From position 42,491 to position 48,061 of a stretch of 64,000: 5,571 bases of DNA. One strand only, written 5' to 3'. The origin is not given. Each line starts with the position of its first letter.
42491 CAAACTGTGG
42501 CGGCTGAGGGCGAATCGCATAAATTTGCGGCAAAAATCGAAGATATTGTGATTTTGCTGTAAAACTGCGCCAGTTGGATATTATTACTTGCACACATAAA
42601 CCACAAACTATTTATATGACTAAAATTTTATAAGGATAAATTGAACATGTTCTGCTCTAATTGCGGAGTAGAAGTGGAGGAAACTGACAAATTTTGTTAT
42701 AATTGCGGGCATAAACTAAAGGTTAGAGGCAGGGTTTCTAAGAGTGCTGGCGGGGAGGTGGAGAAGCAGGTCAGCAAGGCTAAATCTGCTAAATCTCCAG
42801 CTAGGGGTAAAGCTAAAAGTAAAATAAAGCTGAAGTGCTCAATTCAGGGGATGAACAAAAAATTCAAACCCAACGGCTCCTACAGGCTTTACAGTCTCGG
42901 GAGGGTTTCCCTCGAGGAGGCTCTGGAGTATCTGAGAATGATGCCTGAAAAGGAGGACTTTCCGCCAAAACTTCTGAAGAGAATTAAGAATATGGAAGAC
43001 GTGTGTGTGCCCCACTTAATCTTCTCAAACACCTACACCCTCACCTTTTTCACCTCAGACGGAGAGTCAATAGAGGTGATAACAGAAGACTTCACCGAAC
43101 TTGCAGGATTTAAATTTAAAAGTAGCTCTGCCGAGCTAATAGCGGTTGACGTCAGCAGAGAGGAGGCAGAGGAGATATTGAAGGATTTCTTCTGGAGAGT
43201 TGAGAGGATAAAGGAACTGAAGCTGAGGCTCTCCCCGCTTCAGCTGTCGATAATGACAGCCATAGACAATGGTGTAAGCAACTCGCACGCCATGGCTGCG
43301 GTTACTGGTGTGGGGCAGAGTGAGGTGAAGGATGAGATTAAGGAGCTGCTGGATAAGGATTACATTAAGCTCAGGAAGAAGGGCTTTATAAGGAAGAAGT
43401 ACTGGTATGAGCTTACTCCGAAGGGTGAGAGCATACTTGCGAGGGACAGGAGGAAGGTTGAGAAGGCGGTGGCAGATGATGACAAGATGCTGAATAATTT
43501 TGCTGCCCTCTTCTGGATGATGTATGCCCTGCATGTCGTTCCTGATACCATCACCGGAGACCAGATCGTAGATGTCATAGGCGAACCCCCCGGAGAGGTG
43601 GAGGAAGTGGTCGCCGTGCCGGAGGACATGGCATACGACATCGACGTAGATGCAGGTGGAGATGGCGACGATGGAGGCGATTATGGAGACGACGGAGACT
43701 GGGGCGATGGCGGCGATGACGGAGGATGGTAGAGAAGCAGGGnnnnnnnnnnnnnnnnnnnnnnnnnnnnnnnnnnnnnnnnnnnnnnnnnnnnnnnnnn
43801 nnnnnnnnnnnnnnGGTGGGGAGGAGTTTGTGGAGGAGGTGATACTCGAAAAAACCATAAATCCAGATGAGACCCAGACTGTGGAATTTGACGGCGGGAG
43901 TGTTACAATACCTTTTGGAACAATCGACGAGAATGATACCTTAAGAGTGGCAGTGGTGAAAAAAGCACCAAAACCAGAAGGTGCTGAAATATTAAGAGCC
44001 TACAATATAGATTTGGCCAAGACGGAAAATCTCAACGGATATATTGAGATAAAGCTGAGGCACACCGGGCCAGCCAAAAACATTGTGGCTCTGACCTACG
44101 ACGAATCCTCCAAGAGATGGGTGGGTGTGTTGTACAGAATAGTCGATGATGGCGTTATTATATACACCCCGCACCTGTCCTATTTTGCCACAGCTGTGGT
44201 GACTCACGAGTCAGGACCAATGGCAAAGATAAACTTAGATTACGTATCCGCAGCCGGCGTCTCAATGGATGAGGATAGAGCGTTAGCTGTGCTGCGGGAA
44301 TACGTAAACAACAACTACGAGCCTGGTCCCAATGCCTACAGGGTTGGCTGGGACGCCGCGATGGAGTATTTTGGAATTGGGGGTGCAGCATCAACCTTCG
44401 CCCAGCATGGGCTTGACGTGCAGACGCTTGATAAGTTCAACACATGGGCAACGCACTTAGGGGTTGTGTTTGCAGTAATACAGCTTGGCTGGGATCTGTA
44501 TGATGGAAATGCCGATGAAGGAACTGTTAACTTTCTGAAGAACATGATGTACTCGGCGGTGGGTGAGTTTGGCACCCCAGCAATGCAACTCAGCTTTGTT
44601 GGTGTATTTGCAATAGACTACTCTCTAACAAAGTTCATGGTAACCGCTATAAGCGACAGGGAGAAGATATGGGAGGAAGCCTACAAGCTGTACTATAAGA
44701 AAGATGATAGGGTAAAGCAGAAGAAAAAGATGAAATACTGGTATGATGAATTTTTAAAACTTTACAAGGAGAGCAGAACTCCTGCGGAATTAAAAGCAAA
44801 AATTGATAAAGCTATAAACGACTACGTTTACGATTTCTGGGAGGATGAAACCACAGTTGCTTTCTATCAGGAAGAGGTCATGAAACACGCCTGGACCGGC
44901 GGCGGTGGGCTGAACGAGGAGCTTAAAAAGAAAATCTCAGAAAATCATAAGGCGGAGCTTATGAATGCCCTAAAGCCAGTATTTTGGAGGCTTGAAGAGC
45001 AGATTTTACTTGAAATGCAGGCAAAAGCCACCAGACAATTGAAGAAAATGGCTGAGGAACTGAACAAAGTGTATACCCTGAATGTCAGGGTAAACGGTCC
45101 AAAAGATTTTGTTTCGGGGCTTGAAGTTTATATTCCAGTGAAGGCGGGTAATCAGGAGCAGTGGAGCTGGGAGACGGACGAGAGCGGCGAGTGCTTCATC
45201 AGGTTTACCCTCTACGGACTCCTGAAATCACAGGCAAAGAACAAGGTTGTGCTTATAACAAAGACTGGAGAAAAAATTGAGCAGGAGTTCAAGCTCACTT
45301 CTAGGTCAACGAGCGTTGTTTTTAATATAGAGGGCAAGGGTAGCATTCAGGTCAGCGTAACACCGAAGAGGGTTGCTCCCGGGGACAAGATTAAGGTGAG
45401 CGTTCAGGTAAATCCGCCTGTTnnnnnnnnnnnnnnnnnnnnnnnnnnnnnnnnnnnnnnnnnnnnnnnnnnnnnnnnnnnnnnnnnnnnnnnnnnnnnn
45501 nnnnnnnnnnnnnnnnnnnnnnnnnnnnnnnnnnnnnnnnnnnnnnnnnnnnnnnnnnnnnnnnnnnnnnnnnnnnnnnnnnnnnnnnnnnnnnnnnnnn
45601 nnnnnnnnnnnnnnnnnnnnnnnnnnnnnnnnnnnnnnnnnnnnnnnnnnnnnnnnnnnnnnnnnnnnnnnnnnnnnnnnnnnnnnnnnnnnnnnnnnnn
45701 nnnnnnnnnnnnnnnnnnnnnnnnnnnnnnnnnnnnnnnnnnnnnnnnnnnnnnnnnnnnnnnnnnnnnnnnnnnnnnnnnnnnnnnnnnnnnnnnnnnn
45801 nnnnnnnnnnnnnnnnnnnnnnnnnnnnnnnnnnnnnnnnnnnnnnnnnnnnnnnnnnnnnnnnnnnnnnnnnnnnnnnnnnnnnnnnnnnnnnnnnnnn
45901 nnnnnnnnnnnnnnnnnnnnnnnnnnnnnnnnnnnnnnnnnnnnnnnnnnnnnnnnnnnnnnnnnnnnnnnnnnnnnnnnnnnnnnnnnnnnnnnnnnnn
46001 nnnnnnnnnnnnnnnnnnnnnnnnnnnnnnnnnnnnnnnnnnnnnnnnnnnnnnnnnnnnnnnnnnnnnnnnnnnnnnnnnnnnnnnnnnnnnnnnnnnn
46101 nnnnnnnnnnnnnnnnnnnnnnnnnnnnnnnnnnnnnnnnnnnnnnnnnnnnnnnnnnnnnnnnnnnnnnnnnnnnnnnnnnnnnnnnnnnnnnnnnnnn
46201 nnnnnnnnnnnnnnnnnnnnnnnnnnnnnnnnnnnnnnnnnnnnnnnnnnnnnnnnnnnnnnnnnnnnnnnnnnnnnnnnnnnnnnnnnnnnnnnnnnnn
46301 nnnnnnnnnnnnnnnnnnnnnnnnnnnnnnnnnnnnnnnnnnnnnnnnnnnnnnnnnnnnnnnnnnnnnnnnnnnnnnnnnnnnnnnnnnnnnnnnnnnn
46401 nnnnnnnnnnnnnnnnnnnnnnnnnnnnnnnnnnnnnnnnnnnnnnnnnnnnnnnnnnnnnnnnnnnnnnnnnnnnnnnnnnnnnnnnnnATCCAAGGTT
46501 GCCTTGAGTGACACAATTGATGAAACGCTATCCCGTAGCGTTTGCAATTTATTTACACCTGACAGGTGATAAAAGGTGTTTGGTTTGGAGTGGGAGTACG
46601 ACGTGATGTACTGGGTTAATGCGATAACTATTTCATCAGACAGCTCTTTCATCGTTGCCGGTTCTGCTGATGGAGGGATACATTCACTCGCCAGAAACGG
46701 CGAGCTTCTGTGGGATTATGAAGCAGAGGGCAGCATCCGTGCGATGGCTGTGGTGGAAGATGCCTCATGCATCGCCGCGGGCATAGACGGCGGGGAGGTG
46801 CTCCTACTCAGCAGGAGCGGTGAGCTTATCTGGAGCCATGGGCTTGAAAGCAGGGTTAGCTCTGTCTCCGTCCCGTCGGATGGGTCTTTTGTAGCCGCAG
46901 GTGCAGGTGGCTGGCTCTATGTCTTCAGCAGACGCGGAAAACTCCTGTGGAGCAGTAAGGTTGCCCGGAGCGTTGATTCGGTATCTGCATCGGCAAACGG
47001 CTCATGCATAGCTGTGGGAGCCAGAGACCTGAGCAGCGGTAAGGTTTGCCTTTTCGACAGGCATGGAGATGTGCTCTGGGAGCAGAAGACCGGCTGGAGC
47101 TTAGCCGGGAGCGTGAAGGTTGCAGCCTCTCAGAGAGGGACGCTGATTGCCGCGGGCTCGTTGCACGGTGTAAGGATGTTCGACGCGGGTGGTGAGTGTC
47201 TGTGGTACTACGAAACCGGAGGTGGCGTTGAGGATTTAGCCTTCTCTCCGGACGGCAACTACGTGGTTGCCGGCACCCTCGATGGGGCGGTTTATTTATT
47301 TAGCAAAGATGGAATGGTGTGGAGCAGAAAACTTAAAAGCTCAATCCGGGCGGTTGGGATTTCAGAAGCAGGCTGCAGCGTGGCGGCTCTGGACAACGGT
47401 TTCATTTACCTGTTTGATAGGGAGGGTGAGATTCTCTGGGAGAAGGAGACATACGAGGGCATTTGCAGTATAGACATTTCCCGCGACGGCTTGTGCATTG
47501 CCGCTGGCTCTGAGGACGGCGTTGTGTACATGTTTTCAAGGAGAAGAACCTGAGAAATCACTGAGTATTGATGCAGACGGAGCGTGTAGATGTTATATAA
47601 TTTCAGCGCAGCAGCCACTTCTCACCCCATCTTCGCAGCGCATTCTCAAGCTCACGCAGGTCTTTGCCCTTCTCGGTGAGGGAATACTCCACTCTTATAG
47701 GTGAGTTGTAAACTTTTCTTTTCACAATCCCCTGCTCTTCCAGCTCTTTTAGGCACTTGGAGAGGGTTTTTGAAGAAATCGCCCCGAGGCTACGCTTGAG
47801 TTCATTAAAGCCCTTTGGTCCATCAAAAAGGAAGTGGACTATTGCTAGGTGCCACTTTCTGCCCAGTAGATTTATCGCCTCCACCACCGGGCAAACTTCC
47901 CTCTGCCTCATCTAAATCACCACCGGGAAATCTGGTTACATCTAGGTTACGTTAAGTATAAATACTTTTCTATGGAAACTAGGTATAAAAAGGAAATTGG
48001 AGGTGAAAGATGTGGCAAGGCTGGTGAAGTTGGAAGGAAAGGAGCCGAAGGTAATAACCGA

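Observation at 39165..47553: An 8.4-kb block of lineage-specific regulator and surface genes: candidate undescribed cell-envelope system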

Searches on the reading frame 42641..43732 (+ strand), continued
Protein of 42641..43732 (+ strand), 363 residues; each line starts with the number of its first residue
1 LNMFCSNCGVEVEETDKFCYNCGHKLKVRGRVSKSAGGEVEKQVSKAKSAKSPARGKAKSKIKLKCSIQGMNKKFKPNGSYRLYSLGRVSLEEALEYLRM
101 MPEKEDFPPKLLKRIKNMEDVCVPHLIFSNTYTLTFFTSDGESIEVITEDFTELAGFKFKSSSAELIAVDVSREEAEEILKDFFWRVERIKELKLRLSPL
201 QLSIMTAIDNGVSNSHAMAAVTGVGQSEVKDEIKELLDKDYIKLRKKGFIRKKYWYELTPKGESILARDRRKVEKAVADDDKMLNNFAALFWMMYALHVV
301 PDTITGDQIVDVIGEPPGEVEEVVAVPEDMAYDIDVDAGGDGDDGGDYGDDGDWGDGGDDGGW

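Call 67: fold_search(model_id=the predicted structure, library=pdb)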
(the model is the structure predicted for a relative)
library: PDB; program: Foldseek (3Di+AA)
matches with E <= 10: 1203; with E <= 0.001: 0
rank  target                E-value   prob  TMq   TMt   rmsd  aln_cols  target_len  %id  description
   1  4zzl_A                1.6e-03  1.00  0.26  0.54   5.1       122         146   16  MexR R21W derepressor mutant causing multidrug resistance in P. aeruginosa by mexAB-oprM efflux pump expression (released 2016-07-27)
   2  4rgu_B                3.1e-03  1.00  0.23  0.54   5.4       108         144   15  Crystal Structure of Putative MarR Family Transcriptional Regulator HcaR from Acinetobacter sp. ADP complexed with fer (released 2015-03-04)
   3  4rgx_A                3.5e-03  1.00  0.23  0.55   5.5       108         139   15  Crystal Structure of Putative MarR Family Transcriptional Regulator HcaR from Acinetobacter sp. ADP complexed with 3,4 (released 2015-03-04)
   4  4yif_B                3.7e-03  1.00  0.22  0.50   8.4       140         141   18  Crystal structure of Rv0880 (released 2015-06-10)
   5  5jls                  4.2e-03  1.00  0.24  0.59   4.2       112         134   16  Crystal Structure of Adhesin competence repressor (AdcR) from Streptococcus pyogenes (C-terminally His tagged) (released 2017-05-03)
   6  3f3x                  4.7e-03  1.00  0.23  0.55   7.9       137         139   22  Crystal structure of the transcriptional regulator BldR from Sulfolobus Solfataricus (released 2009-05-05)
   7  3k0l_A                5.2e-03  1.00  0.24  0.57   7.4       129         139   15  Crystal Structure of Putative MarR Family Transcriptional Regulator from Acinetobacter sp. ADP (released 2009-10-13)
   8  4rgr_A                5.5e-03  1.00  0.22  0.52   5.6       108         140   15  Crystal Structure of Putative MarR Family Transcriptional Regulator HcaR from Acinetobacter sp. ADP (released 2015-03-04)
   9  5yhx_M                5.9e-03  1.00  0.22  0.50   9.1       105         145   17  Structure of Lactococcus lactis ZitR, wild type (released 2017-12-06)
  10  4yif_C                5.9e-03  1.00  0.22  0.51   7.6       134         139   16  Crystal structure of Rv0880 (released 2015-06-10)
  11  4em0                  5.9e-03  1.00  0.21  0.44   8.6       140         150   14  staphylococcus aureus MarR in complex with salicylate and kanamycin (released 2013-04-17)
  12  5yhx_A                6.2e-03  1.00  0.23  0.52   8.7       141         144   16  Structure of Lactococcus lactis ZitR, wild type (released 2017-12-06)
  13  5jlu                  6.2e-03  1.00  0.25  0.58   8.8       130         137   16  Crystal Structure of Adhesin competence repressor (AdcR) from Streptococcus pyogenes (released 2017-05-03)
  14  3gfj                  6.6e-03  1.00  0.23  0.51   6.5       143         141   17  Crystal structure of the ST1710 mutant (R89A) protein (released 2009-08-25)
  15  2gxg                  7.3e-03  1.00  0.23  0.56   5.6       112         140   19  Crystal structure of EmrR homolog from hyperthermophilic archaea Sulfolobus tokodaii strain7 (released 2007-03-20)
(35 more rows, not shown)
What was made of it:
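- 42647..43732 (+): regB: 361-aa protein with an N-terminal zinc ribbon, a Lys-rich linker, a middle domain of about 115 aa of unknown fold, a MarR-like domain (171-294) and a disordered acidic tail ending ................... Foldseek matches MexR, HcaR, AdcR, BldR and ST1710 at TMt 0.5-0.6 and E around 1e-3 (call 67).
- On MarR-family transcription regulator (regA, regB): The top 40 Foldseek PDB hits are all MarR-family proteins, at TMt 0.44-0.60 and E 1.6e-3 to 1.5e-2 (call 67).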

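Call 83: search_protein_families(library=pfam, proteins=[L004:1314-1868:+], max_evalue=0.1)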
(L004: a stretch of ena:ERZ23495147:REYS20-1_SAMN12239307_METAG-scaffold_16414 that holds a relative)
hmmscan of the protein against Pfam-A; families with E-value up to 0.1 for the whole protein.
L004:1314-1868:+ (184 aa): 1 family
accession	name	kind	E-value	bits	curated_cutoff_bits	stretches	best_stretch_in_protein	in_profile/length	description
PF00963.24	Cohesin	-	0.058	14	24.1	1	68-108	15-58/139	Cohesin domain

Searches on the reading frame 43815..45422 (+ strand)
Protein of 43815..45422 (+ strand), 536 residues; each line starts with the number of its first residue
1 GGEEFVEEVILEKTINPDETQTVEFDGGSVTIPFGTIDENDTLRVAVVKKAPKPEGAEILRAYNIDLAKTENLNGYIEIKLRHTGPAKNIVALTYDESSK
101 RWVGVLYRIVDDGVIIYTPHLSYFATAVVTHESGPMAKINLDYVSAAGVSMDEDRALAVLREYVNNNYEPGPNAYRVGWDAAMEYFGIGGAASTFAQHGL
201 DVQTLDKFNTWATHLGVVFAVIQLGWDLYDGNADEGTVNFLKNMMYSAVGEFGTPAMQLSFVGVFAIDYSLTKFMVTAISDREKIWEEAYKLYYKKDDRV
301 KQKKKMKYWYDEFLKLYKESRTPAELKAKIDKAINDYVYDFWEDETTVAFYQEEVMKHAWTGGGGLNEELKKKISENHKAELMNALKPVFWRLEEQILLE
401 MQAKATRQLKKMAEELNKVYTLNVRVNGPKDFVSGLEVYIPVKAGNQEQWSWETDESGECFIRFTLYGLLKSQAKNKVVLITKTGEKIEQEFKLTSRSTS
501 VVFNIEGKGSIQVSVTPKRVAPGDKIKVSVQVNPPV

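Call 106: search_dna_similar(query=window:43815-45422:+, collection=plasmids, mode=protein, max_evalue=0.001, max_rows=15)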
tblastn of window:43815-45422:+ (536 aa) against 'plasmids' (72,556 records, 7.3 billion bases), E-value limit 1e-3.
No match.
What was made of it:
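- Tried and rejected: The plasmid search found nothing (call 106).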

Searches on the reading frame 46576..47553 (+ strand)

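Call 3: search_protein_families(library=pfam, proteins=[window:46576-47553:+], max_evalue=0.1)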
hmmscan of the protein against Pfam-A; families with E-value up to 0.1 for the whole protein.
window:46576-47553:+ (325 aa): 33 families (the best 25 are shown)
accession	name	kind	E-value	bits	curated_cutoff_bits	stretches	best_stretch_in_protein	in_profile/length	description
PF13570.13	Beta-prop_ACSF4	-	8.1e-25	88.3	133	2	135-320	54-241/329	Beta-alanine-activating enzyme, beta-propeller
PF23414.1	Beta-prop_EML_2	-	1.7e-23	83.8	90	4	221-322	4-110/266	Echinoderm microtubule-associated protein second beta-propeller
PF00400.38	WD40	-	4.9e-19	68.4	27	3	215-242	10-38/39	WD domain, G-beta repeat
PF13360.13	PQQ_2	-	3.2e-17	63.4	27.6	2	32-172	2-146/233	Outer membrane protein assembly factor BamB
PF18975.6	DUF5711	-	7.2e-17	62.1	26.3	2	230-309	69-155/344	Family of unknown function (DUF5711)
PF23411.1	Beta-prop_Vps41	-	1.1e-11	45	33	1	269-322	30-84/332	Vps42 beta-propeller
PF25292.1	Beta-prop_CGLA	-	1.2e-11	45.1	26.8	1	23-85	44-109/316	Lambda-carrageenase beta-propeller domain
PF25174.1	Beta-prop_THOC3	-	2.9e-11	43.3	305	1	131-321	3-199/272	THOC3 beta-propeller domain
PF24807.1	WD40_CDC20-Fz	-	4.8e-10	39.7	200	1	213-323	49-165/292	CDC20/Fizzy WD40 domain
PF24817.1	WD40_WDHD1_1st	-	1.9e-08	34.3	109.9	0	221-243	228-250/291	WDHD1 first WD40 domain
PF25173.1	Beta-prop_WDR3_1st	-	3.8e-08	33.7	154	0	268-322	4-58/184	WDR3 first beta-propeller domain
PF24796.1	WDR55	-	5e-08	32.8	200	1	218-324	10-126/296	WDR55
PF14783.12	BBS2_Mid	-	5.4e-08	33.4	27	1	227-305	12-92/108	Ciliary BBSome complex subunit 2, middle region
PF12894.13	ANAPC4_WD40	-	7.1e-08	33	22.9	0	209-244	29-67/91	Anaphase-promoting complex subunit 4 WD40 domain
PF14655.12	RAB3GAP2_N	-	2.7e-07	30.6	26.6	0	61-91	74-104/419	Rab3 GTPase-activating protein regulatory subunit N-terminus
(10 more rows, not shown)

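Call 4: search_protein_families(library=ncbifam, proteins=[window:46576-47553:+], max_evalue=0.1)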
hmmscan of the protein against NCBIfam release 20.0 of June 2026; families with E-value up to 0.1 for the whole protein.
window:46576-47553:+ (325 aa): 3 families
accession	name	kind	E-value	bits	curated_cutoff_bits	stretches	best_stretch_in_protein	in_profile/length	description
TIGR03300.1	assembly_YfgL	equivalog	1.4e-18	66.8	285.2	3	17-103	59-146/377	outer membrane protein assembly factor BamB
NF045725.1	TmcD_fam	equivalog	0.0035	16.3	440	1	209-271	298-359/412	electron transfer complex subunit TmcD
NF001852.0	PRK00571.2-5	equivalog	0.045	14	145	0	62-140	19-97/124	F0F1 ATP synthase subunit epsilon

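Call 17: search_protein_families(library=phrogs, proteins=[window:46576-47553:+], max_evalue=0.01)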
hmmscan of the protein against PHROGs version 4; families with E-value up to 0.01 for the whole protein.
window:46576-47553:+ (325 aa): 3 families
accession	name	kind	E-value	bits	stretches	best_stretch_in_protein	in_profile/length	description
phrog_8401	-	other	2.1e-12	45.2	2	15-170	3938-4092/4158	beta-propeller repeat protein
phrog_35286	-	unknown function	5.4e-06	26.1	0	123-317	493-691/750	-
phrog_19703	-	unknown function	0.001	20.2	0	95-128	12-44/78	-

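Call 18: search_protein_families(library=padloc, proteins=[window:46576-47553:+], max_evalue=0.01)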
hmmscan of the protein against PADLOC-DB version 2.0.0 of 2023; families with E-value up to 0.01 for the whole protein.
window:46576-47553:+ (325 aa): 1 family
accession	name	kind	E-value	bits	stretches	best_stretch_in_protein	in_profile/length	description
PDLC02919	HEAT-ARM_XIII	-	5.8e-05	18.6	0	101-242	60-194/1972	-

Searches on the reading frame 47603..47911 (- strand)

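Call 3: search_protein_families(library=pfam, proteins=[window:47603-47911:-], max_evalue=0.1)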
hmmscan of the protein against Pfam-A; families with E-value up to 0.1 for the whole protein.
window:47603-47911:- (102 aa): 15 families
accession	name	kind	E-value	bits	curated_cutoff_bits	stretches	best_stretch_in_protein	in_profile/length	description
PF01638.23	HxlR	-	3.5e-27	94.5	20.8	1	15-100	1-87/91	HxlR-like helix-turn-helix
PF13463.12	HTH_27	-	2.6e-05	24.8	22.2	1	21-82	5-68/68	Winged helix DNA-binding domain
PF03551.20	PadR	-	0.00031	21.1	27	1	44-84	28-71/75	Transcriptional regulator PadR-like family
PF01022.26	HTH_5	-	0.00059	20.1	22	1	22-64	5-46/47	Bacterial regulatory protein, arsR family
PF25213.1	HVO_A0261_N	-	0.00068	19.9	35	1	19-84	11-69/86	HVO_A0261 N-terminal domain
PF13601.12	HTH_34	-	0.00098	19.7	27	1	22-84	3-67/80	Winged helix DNA-binding domain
PF08461.16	HTH_12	-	0.0014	18.9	21.4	1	38-84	23-64/66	Ribonuclease R winged-helix domain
PF14947.12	HTH_45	-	0.0024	18.3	25.5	1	45-91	31-71/77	Winged helix-turn-helix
PF13412.12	HTH_24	-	0.0091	16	21.9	1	45-64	29-48/48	Winged helix-turn-helix DNA-binding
PF13545.12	HTH_Crp_2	-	0.021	15.2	27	1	45-66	34-56/70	Crp-like helix-turn-helix domain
PF12802.13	MarR_2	-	0.044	14.4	27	1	45-65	32-52/61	MarR family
PF14277.12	DUF4364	-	0.057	13.7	26.9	1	49-87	35-71/162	Domain of unknown function (DUF4364)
PF01047.28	MarR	-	0.076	13.4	24.6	0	45-66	29-50/59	MarR family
PF12840.13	HTH_20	-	0.082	13.3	27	0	31-64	17-49/51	Helix-turn-helix domain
PF24101.1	eWH_GTF3C1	-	0.098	12.8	30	0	45-76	43-74/110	GTF3C1, extended winged-helix domain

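Call 4: search_protein_families(library=ncbifam, proteins=[window:47603-47911:-], max_evalue=0.1)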
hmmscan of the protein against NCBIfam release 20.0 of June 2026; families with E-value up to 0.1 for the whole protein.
window:47603-47911:- (102 aa): 16 families
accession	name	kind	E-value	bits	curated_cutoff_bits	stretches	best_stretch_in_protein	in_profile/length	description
NF047364.1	redox_TF_RrpB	exception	2.1e-23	82.6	175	1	6-99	4-103/105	MarR family transcription factor RrpB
NF047367.1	redox_TF_RrpA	exception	5.3e-17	61.9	185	1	7-98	6-99/101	MarR family transcription factor RrpA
NF033788.1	HTH_metalloreg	subfamily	7.1e-05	22.5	55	1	10-66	2-58/77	metalloregulator ArsR/SmtB family transcription factor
NF053610.1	Sso10a_fam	subfamily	0.00041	20.3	60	1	45-85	29-63/64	Sso10a family chromatin protein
NF010762.0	PRK14165.1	equivalog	0.00044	19.6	279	1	37-87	27-74/224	winged helix-turn-helix domain-containing protein/riboflavin kinase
TIGR01884.1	cas_HTH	subfamily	0.00081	18.8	60.2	1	22-67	145-190/202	CRISPR-associated CARF protein Csa3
NF052638.1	TransRegOhrRVib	equivalog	0.00093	18.9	200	1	36-88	55-107/141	transcriptional regulator OhrR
TIGR02337.1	HpaR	equivalog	0.012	15.4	121.2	1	7-86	18-96/130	homoprotocatechuate degradation operon regulator HpaR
NF053755.1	MsvR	equivalog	0.013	15.1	220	1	16-70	10-63/236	transcriptional factor MsvR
NF053635.1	TransRegRv3488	equivalog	0.014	15.7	140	1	37-92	30-88/98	Rv3488 family transcriptional regulator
NF040820.1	trans_reg_LrpA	equivalog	0.014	15.3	250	1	30-79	16-65/141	HTH-type transcriptional regulator LrpA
NF045593.1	bilirub_TF_BilQ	equivalog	0.015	15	125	1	50-99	61-112/135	bilirubin utilization transcriptional regulator BilQ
NF008273.0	PRK11050.1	equivalog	0.02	14.5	153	1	42-90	64-106/156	manganese-binding transcriptional regulator MntR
NF050184.1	VpaChn25_0724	subfamily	0.04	14.1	65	1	44-85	34-73/88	VpaChn25_0724 family phage protein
TIGR01633.1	phi3626_gp14_N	hypoth_equivalog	0.062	13.4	23.65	1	35-95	14-73/123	distal tail protein Dit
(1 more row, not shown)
